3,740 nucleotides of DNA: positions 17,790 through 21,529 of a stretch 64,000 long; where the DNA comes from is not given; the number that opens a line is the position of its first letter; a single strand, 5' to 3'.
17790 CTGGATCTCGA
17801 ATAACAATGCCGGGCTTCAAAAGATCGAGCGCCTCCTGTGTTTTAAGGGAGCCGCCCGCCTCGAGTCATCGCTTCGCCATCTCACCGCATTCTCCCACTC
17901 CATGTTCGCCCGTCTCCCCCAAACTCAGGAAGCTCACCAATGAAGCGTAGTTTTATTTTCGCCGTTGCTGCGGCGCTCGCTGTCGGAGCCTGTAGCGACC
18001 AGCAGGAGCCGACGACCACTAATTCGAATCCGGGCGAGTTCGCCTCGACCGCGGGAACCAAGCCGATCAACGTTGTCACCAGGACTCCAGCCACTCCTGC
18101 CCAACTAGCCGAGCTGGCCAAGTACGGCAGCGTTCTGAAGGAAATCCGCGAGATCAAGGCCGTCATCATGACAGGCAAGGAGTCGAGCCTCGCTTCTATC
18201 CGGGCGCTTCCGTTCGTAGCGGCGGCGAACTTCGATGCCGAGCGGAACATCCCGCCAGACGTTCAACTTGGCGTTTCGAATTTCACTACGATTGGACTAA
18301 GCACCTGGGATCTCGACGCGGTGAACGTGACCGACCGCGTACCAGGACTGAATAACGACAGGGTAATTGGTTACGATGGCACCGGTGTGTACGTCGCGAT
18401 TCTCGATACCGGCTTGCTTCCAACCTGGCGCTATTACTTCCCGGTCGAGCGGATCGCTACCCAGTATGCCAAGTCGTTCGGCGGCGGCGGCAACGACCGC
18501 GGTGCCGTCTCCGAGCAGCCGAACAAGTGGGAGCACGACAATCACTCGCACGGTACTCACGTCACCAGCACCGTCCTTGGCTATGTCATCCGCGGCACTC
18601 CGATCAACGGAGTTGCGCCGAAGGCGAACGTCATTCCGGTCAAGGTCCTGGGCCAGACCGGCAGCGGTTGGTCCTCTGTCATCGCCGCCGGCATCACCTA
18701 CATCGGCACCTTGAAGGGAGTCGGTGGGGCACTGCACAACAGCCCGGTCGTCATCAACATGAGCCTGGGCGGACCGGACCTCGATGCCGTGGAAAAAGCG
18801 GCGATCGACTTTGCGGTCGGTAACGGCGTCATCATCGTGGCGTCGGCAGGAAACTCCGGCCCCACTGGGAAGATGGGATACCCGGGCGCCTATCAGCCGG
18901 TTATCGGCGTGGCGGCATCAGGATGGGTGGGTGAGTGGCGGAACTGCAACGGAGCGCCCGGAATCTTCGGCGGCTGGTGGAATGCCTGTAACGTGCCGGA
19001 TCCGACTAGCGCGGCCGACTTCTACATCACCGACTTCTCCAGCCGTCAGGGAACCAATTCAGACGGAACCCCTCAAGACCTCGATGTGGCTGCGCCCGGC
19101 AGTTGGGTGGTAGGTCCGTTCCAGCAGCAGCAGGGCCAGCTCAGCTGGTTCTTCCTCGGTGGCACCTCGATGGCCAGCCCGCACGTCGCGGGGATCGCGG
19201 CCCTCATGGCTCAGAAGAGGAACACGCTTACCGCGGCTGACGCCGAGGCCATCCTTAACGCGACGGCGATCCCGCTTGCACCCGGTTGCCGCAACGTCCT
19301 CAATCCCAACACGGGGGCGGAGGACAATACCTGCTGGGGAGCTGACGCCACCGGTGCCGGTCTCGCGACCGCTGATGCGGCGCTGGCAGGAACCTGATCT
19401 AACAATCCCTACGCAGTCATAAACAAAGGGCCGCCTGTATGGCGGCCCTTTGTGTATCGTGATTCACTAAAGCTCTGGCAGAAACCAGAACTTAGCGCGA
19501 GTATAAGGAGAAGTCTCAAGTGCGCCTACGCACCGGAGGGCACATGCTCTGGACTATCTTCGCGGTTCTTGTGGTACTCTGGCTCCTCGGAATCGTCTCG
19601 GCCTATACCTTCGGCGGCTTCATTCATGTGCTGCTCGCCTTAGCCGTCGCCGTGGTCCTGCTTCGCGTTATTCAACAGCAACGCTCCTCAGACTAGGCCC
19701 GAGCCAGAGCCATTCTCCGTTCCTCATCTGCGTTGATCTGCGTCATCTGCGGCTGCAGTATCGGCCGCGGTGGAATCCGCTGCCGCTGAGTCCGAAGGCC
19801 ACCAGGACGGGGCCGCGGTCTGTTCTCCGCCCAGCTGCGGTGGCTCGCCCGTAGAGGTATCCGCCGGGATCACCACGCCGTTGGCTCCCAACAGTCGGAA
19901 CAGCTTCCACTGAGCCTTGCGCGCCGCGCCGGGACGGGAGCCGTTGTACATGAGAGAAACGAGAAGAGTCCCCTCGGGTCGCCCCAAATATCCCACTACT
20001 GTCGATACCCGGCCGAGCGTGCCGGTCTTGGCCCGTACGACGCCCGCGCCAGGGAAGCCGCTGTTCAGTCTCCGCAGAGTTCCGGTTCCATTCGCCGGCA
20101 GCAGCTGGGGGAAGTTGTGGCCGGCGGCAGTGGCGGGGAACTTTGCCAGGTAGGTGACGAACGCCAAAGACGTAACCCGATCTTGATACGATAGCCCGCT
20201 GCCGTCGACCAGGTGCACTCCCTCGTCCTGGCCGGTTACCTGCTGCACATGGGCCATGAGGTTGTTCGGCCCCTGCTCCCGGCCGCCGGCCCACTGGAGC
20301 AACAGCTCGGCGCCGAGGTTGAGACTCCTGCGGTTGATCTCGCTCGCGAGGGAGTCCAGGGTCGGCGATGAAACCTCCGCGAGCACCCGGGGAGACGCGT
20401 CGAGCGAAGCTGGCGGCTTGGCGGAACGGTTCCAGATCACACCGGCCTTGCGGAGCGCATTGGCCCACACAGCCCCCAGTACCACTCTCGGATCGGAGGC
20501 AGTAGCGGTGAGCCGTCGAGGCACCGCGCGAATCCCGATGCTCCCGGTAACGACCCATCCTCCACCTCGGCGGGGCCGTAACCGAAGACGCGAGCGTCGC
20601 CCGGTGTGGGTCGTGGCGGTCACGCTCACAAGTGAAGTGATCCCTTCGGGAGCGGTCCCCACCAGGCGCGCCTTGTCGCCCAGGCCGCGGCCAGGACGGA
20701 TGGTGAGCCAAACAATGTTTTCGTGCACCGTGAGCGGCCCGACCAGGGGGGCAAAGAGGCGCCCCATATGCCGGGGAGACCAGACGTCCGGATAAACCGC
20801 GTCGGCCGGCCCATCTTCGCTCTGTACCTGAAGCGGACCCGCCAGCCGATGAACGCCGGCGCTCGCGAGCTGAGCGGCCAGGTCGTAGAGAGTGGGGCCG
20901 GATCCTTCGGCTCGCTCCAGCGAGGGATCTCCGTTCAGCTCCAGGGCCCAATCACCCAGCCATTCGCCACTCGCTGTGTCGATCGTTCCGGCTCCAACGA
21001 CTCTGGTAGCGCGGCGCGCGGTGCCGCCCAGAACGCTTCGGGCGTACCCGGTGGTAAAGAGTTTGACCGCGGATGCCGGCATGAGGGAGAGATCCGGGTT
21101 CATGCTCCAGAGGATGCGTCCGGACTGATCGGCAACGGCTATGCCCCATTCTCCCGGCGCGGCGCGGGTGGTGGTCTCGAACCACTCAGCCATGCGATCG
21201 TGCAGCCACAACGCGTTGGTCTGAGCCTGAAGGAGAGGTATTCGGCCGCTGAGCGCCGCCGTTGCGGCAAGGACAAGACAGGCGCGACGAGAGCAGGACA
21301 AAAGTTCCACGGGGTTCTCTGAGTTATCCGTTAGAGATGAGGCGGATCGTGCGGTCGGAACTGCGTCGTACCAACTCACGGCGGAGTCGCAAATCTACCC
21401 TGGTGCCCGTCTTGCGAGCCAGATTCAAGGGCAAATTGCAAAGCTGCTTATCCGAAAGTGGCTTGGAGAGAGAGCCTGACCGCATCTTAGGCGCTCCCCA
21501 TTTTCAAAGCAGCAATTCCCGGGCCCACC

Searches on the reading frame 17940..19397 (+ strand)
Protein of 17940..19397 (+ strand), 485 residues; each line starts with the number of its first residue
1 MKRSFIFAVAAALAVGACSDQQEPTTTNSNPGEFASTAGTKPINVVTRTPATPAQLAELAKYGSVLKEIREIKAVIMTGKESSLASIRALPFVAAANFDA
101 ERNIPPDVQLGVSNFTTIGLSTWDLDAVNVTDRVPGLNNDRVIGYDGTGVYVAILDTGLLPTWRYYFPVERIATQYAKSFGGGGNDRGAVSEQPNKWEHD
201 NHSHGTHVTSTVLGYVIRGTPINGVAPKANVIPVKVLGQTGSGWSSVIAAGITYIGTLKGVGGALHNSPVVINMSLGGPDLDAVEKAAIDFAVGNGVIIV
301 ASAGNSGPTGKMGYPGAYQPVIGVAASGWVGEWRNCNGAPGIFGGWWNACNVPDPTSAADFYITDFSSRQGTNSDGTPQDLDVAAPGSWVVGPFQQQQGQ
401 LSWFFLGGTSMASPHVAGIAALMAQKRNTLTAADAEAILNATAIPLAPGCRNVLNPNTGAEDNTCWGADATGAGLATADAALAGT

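Call 35: search_protein_families(library=pfam, proteins=[window:17940-19397:+])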
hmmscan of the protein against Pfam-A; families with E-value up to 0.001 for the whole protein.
window:17940-19397:+ (485 aa): 1 family
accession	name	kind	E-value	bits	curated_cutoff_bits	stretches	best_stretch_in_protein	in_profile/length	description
PF00082.27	Peptidase_S8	-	7.1e-37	127.7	21.8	1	147-451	1-274/288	Subtilase family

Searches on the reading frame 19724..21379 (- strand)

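Call 35: search_protein_families(library=pfam, proteins=[window:19724-21379:-])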
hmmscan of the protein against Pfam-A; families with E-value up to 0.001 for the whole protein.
window:19724-21379:- (551 aa): 1 family
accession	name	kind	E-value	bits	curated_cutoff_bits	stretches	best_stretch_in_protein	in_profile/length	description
PF02113.21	Peptidase_S13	-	1.4e-51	176.1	22.8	1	77-490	18-434/444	D-Ala-D-Ala carboxypeptidase 3 (S13) family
